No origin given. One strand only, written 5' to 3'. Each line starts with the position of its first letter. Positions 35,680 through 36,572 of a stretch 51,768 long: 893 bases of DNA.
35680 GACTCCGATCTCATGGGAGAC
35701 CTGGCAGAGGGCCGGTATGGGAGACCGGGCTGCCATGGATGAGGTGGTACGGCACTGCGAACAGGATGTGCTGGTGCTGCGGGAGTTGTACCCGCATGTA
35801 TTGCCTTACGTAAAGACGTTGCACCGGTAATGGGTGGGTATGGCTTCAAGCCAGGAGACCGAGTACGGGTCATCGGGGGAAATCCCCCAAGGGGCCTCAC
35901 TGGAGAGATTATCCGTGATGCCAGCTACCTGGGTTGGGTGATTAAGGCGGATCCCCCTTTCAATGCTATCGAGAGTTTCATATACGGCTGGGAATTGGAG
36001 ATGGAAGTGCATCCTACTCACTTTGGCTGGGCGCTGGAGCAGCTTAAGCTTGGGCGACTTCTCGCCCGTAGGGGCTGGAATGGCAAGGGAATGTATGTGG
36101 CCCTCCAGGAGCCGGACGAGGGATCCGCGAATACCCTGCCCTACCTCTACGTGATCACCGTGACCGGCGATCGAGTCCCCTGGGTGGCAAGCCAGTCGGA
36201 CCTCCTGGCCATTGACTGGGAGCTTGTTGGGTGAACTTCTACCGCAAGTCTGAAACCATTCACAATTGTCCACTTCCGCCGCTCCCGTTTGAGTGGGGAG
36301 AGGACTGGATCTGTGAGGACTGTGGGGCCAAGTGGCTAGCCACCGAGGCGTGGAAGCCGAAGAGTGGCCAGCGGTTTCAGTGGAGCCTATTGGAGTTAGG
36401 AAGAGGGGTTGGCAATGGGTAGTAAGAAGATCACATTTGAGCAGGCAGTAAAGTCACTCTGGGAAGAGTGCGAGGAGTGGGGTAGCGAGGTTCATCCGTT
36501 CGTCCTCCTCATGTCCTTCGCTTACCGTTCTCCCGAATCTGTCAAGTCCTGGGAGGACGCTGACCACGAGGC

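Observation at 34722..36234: Candidate anti-defence (signal-sponge-like) genes embedded in the replication module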

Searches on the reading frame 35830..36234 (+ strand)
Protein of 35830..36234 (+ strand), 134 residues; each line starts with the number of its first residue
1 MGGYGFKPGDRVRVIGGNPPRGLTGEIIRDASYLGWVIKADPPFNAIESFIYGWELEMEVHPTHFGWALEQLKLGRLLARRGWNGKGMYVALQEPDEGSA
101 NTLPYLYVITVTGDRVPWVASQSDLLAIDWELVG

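Call 3: search_protein_families(library=pfam, proteins=[window:35830-36234:+], max_evalue=1)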
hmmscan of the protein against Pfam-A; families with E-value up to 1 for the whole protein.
window:35830-36234:+ (134 aa): 2 families
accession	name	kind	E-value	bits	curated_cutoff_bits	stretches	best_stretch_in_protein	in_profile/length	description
PF11195.14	Tad2-like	-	3e-23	82.6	25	1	64-133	2-73/73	Thoeris anti-defense 2-like domain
PF23287.1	KOW7_SPT5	-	0.28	11.5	27.1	1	8-28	5-24/52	Transcription elongation factor SPT5, seventh KOW domain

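Call 4: search_protein_families(library=phrogs, proteins=[window:35830-36234:+], max_evalue=0.1)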
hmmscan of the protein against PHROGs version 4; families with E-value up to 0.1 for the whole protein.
window:35830-36234:+ (134 aa): 4 families
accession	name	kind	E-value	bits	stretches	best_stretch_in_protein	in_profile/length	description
phrog_1048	-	unknown function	2.7e-20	74.2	1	58-133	105-194/211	-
phrog_872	-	unknown function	5.8e-19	69.7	1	62-133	88-171/172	-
phrog_30130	-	unknown function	0.00051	20.3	1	67-132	180-258/262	-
phrog_6513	-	unknown function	0.077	13.7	0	6-22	3-19/69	-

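Call 6: search_solved_structures(query=window:35830-36234:+, max_evalue=1, show_alignments=3)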
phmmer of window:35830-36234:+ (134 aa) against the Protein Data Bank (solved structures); distinct sequences matched with E-value up to 1: 10.
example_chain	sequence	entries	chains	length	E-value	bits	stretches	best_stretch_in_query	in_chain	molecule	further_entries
8wjd_A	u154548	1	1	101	1.2e-11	48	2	64-106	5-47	SptTad2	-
8kbi_A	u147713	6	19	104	1.8e-11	47.4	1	65-103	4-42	Inhibitor of Type II CRISPR-Cas system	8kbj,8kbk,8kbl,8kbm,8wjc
9kzr_A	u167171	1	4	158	8.9e-11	45.2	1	64-102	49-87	AcrIIA7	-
9eib_A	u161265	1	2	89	5.3e-10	42.6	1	63-133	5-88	Prophage anti-Thoeris 2 (ModTad2)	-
8v3e_E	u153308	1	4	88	6.7e-10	42.3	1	63-133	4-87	Tad2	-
8sme_A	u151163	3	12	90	4.3e-08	36.5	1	64-133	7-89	Gp34.65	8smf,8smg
8wje_B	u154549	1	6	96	4.7e-08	36.3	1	64-133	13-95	Gp34.65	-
3dr6_A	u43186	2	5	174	0.33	14.1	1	45-114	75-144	yncA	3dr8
3n8u_A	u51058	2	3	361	0.61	13.2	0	35-85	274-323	imelysin peptidase | Imelysin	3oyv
4ytl_A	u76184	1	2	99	0.81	12.8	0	6-32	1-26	Transcription elongation factor SPT5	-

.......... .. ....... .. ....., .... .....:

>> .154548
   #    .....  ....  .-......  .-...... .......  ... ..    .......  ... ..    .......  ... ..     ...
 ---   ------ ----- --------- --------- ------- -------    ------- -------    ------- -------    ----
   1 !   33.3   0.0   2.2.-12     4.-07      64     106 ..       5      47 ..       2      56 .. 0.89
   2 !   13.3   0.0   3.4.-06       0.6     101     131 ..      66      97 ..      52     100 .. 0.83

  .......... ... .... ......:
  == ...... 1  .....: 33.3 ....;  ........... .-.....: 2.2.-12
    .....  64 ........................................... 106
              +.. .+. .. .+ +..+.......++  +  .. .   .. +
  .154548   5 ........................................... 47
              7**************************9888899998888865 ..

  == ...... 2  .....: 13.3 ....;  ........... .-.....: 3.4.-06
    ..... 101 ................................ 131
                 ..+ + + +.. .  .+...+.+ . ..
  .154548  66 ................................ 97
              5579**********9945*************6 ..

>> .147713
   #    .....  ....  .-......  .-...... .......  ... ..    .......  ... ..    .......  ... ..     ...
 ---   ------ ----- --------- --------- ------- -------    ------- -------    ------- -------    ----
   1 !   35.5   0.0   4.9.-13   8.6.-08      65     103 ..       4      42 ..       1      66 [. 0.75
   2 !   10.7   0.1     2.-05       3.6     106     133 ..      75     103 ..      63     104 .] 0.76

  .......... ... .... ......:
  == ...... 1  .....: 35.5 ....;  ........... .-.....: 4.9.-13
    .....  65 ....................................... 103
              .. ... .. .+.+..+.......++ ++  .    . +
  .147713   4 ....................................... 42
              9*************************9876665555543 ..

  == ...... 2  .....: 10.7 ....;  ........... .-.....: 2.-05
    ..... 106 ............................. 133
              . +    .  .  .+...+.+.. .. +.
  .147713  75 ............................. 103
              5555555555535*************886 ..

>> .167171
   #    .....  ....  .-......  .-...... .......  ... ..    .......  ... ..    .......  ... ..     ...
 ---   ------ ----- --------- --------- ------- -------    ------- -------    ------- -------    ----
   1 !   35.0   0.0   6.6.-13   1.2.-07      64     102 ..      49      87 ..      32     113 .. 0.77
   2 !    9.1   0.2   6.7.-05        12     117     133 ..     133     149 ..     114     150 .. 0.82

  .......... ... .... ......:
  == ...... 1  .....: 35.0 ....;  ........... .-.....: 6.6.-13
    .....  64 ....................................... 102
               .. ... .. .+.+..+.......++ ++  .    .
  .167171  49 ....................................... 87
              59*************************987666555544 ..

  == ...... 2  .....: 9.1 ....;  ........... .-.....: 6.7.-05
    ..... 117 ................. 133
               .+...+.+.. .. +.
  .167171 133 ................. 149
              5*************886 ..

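Call 10: search_dna_similar(query=window:35830-36234:+, collection=phages, mode=protein, max_rows=30, max_evalue=0.001)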
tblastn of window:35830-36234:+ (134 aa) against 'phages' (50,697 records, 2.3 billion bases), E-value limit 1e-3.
Records with a match: 351; places in all: 351; records where one place covers at least 80% of the query: 1.
Best place of each record, by identity: 60-80% 4; <60% 347.
By first word of the organism name: Vibrio 91; Escherichia 55; Listeria 35; Klebsiella 32; Bacillus 29; Brevibacillus 13; Pseudomonas 8; Lactobacillus 8; Rhizobium 8; Caudoviricetes 7; and 33 more.
By host as written in the record: - 46; Listeria monocytogenes 27; Escherichia coli 24; Klebsiella pneumoniae 16; Vibrio parahaemolyticus 14; Brevibacillus laterosporus 13; Vibrio crassostreae 11; Vibrio alginolyticus 6; and 126 more.
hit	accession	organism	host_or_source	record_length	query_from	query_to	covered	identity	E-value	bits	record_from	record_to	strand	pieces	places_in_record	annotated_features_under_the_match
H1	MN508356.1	Acinetobacter phage VB_ApiP_XC38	Acinetobacter pittii ABC38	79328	65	134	52%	64.3%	2e-21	94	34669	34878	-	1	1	hypothetical protein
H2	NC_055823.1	Acinetobacter phage VB_ApiP_XC38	Acinetobacter pittii ABC38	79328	65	134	52%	64.3%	2e-21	94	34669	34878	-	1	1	hypothetical protein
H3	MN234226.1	Mycobacterium phage Curiosium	Mycobacterium smegmatis mc2 155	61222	65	130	49%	62.1%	2e-19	88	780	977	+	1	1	4: hypothetical protein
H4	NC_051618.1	Mycobacterium phage Curiosium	Mycobacterium smegmatis mc2 155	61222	65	130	49%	62.1%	2e-19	88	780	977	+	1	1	4: DUF2829 domain-containing protein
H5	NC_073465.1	Mycobacterium phage MalagasyRose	Mycobacterium smegmatis mc2 155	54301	65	133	51%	59.4%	3e-19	87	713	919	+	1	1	4: hypothetical protein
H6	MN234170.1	Mycobacterium phage MalagasyRose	Mycobacterium smegmatis mc2 155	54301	65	133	51%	59.4%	3e-19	87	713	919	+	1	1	4: hypothetical protein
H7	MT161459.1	Aeromonas phage Ahp1_CNU-2021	Aeromonas hydrophila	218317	63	133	53%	53.5%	1e-16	80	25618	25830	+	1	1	hypothetical protein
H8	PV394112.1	Ochrobactrum phage ZX86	Ochrobactrum sp.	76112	25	132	81%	32.4%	6e-6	50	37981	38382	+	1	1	hypothetical protein | single strand DNA binding protein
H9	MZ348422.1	Kosakonia phage Kc263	Kosakonia cowanii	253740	59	130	54%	46.2%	5e-7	53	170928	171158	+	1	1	hypothetical protein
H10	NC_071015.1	Kosakonia phage Kc263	Kosakonia cowanii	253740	59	130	54%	46.2%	5e-7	53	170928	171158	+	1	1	hypothetical protein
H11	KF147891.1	Pseudomonas phage PaBG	Pseudomonas aeruginosa PAO1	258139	64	133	52%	47.4%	5e-13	70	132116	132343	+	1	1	hypothetical protein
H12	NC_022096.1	Pseudomonas phage PaBG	Pseudomonas aeruginosa PAO1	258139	64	133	52%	47.4%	5e-13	70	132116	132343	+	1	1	DUF2829 domain-containing protein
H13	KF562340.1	Escherichia phage vB_EcoP_PhAPEC7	Escherichia coli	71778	65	133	51%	48.1%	2e-10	62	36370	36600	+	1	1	hypothetical protein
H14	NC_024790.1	Escherichia phage vB_EcoP_PhAPEC7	Escherichia coli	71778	65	133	51%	48.1%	2e-10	62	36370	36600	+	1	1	DUF2829 domain-containing protein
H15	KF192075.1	Escherichia phage vB_EcoP_PhAPEC5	river water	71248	65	133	51%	48.1%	3e-10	62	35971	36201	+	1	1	hypothetical protein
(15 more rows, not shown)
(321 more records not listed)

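Call 12: find_homologous_proteins(query=window:35830-36234:+, max_evalue=0.001)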
Query window:35830-36234:+ (134 aa): 96 proteins with E <= 0.001 among 102 candidates.
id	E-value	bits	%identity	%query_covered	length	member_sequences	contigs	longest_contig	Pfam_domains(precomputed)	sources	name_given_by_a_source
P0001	2.8e-87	308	100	100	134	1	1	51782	PF11195.15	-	-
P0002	6.6e-26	109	67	51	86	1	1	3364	PF11195.15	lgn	-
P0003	7.3e-24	102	64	52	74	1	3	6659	PF11195.15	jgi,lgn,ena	-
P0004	2.0e-23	101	67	52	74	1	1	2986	PF11195.15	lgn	-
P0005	5.7e-23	99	64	52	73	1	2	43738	PF11195.15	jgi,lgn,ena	-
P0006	2.5e-22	97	66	53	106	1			PF11195.15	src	-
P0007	3.0e-22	97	66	53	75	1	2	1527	PF11195.15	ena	-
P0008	2.0e-21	94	64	52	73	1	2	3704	PF11195.15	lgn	-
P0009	2.1e-21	94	69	50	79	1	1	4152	PF11195.15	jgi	jgi:hypothetical protein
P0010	4.5e-21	93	66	53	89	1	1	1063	PF11195.15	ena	-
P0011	4.8e-21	93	61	52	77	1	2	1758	PF11195.15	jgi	-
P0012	8.7e-21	92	61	54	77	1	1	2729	PF11195.15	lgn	-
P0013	1.2e-20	92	59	51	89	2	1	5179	PF11195.15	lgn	-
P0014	1.6e-20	92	60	56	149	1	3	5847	PF11195.15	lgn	-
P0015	1.9e-20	91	60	54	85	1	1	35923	PF11195.15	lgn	-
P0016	2.6e-20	91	53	57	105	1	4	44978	PF11195.15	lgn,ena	-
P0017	3.4e-20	90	63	53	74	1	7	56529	PF11195.15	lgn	-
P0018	3.5e-20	90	61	52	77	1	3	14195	PF11195.15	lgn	-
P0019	7.5e-20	89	58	55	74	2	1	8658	PF11195.15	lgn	-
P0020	1.9e-19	88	61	51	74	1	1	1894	PF11195.15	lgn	-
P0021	2.9e-19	87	58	55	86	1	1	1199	PF11195.15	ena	-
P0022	3.5e-19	87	63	52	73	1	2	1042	PF11195.15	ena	-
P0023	6.1e-19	86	61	51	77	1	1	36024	PF11195.15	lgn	-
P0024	6.5e-19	86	59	56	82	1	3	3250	PF11195.15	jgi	-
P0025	7.8e-19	86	60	51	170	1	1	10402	PF11195.15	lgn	-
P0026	7.9e-19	86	56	54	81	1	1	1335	PF11195.15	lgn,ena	-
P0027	7.9e-19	86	58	57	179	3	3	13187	PF11195.15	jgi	jgi:hypothetical protein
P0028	8.0e-19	86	62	51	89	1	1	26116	PF11195.15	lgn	-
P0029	1.0e-18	86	56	56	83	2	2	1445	PF11195.15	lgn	-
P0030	1.1e-18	86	64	50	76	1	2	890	PF11195.15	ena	-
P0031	1.2e-18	85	65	53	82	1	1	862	PF11195.15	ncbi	-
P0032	1.5e-18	85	63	50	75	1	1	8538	PF11195.15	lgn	-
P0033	1.9e-18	85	66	52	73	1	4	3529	PF11195.15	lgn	-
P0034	2.0e-18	85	57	56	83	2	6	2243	PF11195.15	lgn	-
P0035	6.3e-18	83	64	50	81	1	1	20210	PF11195.15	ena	-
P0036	8.0e-18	83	63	52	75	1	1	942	PF11195.15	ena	-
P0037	9.9e-18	82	58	50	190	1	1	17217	PF11195.15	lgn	-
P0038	1.4e-17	82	62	51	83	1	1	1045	PF11195.15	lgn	-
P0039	1.9e-17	81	55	50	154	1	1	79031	PF11195.15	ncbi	-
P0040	2.6e-17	81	61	51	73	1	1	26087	PF11195.15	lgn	-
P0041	6.9e-17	80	62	53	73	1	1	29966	PF11195.15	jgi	jgi:hypothetical protein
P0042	7.6e-17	80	63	52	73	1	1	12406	PF11195.15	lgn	-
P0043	2.2e-16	78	62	51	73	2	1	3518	PF11195.15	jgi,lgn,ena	-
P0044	2.2e-16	78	54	51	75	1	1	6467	PF11195.15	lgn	-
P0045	6.4e-16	77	59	49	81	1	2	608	PF11195.15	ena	-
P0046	7.4e-16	76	63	49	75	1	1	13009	PF11195.15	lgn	-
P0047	1.0e-15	76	60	51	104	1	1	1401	PF11195.15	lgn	-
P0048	3.0e-15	74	56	51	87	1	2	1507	PF11195.15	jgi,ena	jgi:hypothetical protein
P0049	3.5e-15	74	51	57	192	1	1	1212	PF11195.15,PF13876.12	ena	-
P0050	4.5e-15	74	55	50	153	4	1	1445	PF11195.15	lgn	-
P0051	8.4e-15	73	54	54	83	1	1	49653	PF11195.15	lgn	-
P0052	2.2e-14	72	55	51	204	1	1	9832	PF11195.15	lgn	-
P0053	1.8e-12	65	47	57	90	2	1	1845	PF11195.15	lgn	-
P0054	2.5e-12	65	51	51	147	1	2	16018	PF11195.15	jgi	jgi:hypothetical protein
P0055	3.8e-12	64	45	52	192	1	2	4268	PF11195.15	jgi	jgi:hypothetical protein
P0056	7.3e-12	63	55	49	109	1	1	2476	PF11195.15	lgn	-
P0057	1.4e-11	62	52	52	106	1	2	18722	PF11195.15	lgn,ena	-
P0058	2.7e-11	62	42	56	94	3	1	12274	PF11195.15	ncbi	-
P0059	4.0e-11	61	44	52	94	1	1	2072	PF11195.15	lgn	-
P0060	4.1e-11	61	44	51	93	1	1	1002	PF11195.15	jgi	jgi:Protein of unknown function (DUF2829)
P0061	7.4e-11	60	46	55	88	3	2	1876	PF11195.15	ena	-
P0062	9.3e-11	60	46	54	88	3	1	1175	PF11195.15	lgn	-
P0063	1.7e-10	59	46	51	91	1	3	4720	PF11195.15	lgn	-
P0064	2.9e-10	58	46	51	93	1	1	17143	PF11195.15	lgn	-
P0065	3.4e-10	58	42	51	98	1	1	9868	PF11195.15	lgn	-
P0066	3.8e-10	58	47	51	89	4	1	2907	PF11195.15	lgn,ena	-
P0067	9.7e-10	56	42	52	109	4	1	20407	PF11195.15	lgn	-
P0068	1.2e-9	56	37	66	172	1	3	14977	PF11195.15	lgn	-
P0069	1.3e-9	56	42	53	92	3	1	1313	PF11195.15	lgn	-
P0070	1.5e-9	56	47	53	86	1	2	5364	PF11195.15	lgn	-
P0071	2.1e-9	55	49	51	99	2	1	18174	PF11195.15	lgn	-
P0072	2.3e-9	55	44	49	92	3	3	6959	PF11195.15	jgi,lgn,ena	jgi:hypothetical protein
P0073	3.4e-9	55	45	51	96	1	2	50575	PF11195.15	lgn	-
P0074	4.4e-9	54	48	50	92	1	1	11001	PF11195.15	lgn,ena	-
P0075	5.6e-9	54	42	55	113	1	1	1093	PF11195.15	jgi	-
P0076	7.1e-9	54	48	53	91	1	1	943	PF11195.15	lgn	-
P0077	7.5e-9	54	44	52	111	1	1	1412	PF11195.15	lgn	-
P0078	7.9e-9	54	38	55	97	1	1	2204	PF11195.15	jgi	jgi:hypothetical protein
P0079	9.3e-9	53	45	51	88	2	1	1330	PF11195.15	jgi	jgi:hypothetical protein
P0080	1.2e-8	53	39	59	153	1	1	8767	PF11195.15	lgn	-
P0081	1.7e-8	52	42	50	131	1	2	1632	PF11195.15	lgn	-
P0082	5.2e-8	51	45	50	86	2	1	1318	PF11195.15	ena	-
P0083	5.5e-8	51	43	51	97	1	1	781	PF11195.15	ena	-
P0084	7.7e-8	50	48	50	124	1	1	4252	PF11195.15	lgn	-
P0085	7.8e-8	50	43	49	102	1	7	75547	PF11195.15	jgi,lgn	jgi:hypothetical protein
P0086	1.3e-7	50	42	51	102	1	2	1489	PF11195.15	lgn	-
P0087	1.5e-7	49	44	51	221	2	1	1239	PF11195.15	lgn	-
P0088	1.6e-7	49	38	51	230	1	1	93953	PF11195.15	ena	-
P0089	4.0e-7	48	46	47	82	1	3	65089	PF11195.15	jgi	jgi:hypothetical protein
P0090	4.8e-7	48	44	51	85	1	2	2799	PF11195.15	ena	-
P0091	8.6e-7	47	40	54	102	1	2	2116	PF11195.15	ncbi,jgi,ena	-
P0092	1.1e-6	47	45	51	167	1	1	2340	PF11195.15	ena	-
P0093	2.2e-6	46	41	49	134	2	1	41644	PF11195.15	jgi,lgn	jgi:hypothetical protein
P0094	3.5e-6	45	44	51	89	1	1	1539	PF11195.15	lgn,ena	-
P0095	6.1e-6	44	45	51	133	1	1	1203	PF11195.15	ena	-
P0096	6.4e-6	44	36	54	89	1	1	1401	PF11195.15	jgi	jgi:hypothetical protein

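Call 17: find_encoding_contigs(protein=window:35830-36234:+, flank=3000, max_places=3)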
Protein window:35830-36234:+ (134 aa): 2 contigs read that carry it; 1 place shown.
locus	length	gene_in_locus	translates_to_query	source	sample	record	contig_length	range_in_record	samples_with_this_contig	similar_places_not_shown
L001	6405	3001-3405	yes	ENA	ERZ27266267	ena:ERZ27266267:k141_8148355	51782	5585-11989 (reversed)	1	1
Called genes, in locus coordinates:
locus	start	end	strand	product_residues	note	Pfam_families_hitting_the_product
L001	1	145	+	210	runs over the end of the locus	PF09414:RNA_ligase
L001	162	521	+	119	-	PF24071:Phage_zn_bind_3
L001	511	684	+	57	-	-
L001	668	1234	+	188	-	-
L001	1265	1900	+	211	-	PF13155:Toprim_2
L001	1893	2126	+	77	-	PF24729:Acb2_Tad1_hairpin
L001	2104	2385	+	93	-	-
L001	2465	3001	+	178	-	PF13482:RNase_H_2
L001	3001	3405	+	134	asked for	PF11195:Tad2-like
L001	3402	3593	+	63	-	-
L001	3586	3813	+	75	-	-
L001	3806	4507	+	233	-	-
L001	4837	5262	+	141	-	-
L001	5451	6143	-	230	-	PF13489:Methyltransf_23 (weak)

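Call 45: predict_structure(alignment_id=A2)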
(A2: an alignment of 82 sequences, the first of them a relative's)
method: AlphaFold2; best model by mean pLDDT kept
length: 134 residues; sequences in the alignment: 82
mean_pLDDT: 75.6   pTM: 0.60
mean pLDDT of the five models: 75.6, 74.5, 73.1, 73.0, 70.9
residues with pLDDT >= 90: 66; 70-90: 6; 50-70: 50; < 50: 12
segments of 3 or more residues with pLDDT < 50: 1-5
pLDDT, mean of each block of 10 residues (from residue 1): 49 58 55 51 51 54 89 97 89 96 97 96 95 91
secondary structure, 60 per line:
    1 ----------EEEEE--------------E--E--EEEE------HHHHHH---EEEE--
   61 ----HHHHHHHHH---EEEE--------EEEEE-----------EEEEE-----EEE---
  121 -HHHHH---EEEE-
elements in order: E11-15 E36-39 H46-51 E55-58 H65-73 E77-80 E89-93 E105-109 E115-117 H122-126 E130-133

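Call 50: fold_search(model_id=the predicted structure, library=pdb)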
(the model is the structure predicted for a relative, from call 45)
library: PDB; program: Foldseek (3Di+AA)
matches with E <= 10: 218; with E <= 0.001: 24
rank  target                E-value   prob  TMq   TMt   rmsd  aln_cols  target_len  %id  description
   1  9eib_B                4.4e-07  1.00  0.46  0.70   3.9        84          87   37  Structure of Myroides odoratus prophage anti-Thoeris 2 (ModTad2) in complex with hisADPR (released 2025-04-16)
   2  8wje_C                4.7e-07  1.00  0.47  0.65   3.7        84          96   34  Structure of apo-SPO1 Tad2 (released 2024-09-25)
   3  8v3e_B                6.3e-07  1.00  0.49  0.86   2.6        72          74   43  Structure of Myroides odoratus phage Tad2 in apo state (released 2025-04-30)
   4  8v3e_F                6.7e-07  1.00  0.48  0.86   2.6        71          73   44  Structure of Myroides odoratus phage Tad2 in apo state (released 2025-04-30)
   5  8smg_B                7.6e-07  1.00  0.48  0.82   3.1        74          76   38  Structure of SPO1 phage Tad2 in complex with 1''-2' gcADPR (released 2023-11-22)
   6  8smf_D                7.6e-07  1.00  0.47  0.77   2.4        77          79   38  Structure of SPO1 phage Tad2 in complex with 1''-3' gcADPR (released 2023-11-22)
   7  8smf_B                7.6e-07  1.00  0.45  0.70   4.0        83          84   35  Structure of SPO1 phage Tad2 in complex with 1''-3' gcADPR (released 2023-11-22)
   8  9eib_A                8.0e-07  1.00  0.44  0.68   5.9        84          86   39  Structure of Myroides odoratus prophage anti-Thoeris 2 (ModTad2) in complex with hisADPR (released 2025-04-16)
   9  8kbj_A                9.1e-07  1.00  0.47  0.63   3.0        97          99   34  Structure of HgmTad2 complexed with 1',2'-cADPR (released 2024-08-21)
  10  8wje_B                1.0e-06  1.00  0.49  0.83   2.3        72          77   39  Structure of apo-SPO1 Tad2 (released 2024-09-25)
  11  8wje_A                1.0e-06  1.00  0.47  0.70   4.3        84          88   32  Structure of apo-SPO1 Tad2 (released 2024-09-25)
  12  8kbi_A                1.0e-06  1.00  0.46  0.59   5.3       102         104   34  Structure of apo-AcrIIA7 (released 2024-08-07)
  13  8smf_H                1.1e-06  1.00  0.48  0.84   2.3        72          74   40  Structure of SPO1 phage Tad2 in complex with 1''-3' gcADPR (released 2023-11-22)
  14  8smf_G                1.6e-06  1.00  0.47  0.76   3.4        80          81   35  Structure of SPO1 phage Tad2 in complex with 1''-3' gcADPR (released 2023-11-22)
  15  8smf_C                2.1e-06  1.00  0.47  0.81   2.5        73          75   38  Structure of SPO1 phage Tad2 in complex with 1''-3' gcADPR (released 2023-11-22)
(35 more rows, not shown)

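Call 57: search_protein_families(library=ncbifam, proteins=[window:35830-36234:+], max_evalue=0.1)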
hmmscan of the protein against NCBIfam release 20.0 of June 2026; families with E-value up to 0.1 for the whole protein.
window:35830-36234:+ (134 aa): 0 families

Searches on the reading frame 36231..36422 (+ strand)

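Call 3: search_protein_families(library=pfam, proteins=[window:36231-36422:+], max_evalue=1)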
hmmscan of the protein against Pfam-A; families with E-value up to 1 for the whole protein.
window:36231-36422:+ (63 aa): 0 families

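Call 4: search_protein_families(library=phrogs, proteins=[window:36231-36422:+], max_evalue=0.1)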
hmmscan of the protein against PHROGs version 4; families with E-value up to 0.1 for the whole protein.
window:36231-36422:+ (63 aa): 1 family
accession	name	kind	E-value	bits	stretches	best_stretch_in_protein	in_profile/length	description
phrog_12343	-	unknown function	0.076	14.4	1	21-44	38-62/120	-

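Call 57: search_protein_families(library=ncbifam, proteins=[window:36231-36422:+], max_evalue=0.1)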
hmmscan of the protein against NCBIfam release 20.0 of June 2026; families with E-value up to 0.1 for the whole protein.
window:36231-36422:+ (63 aa): 0 families

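Call 64: search_protein_families(library=pfam, proteins=[window:36231-36422:+], max_evalue=10)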
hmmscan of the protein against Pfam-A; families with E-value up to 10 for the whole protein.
window:36231-36422:+ (63 aa): 0 families

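Call 71: search_protein_families(library=phrogs, proteins=[window:36231-36422:+], max_evalue=0.001)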
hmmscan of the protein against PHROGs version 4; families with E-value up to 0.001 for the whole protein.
window:36231-36422:+ (63 aa): 0 families
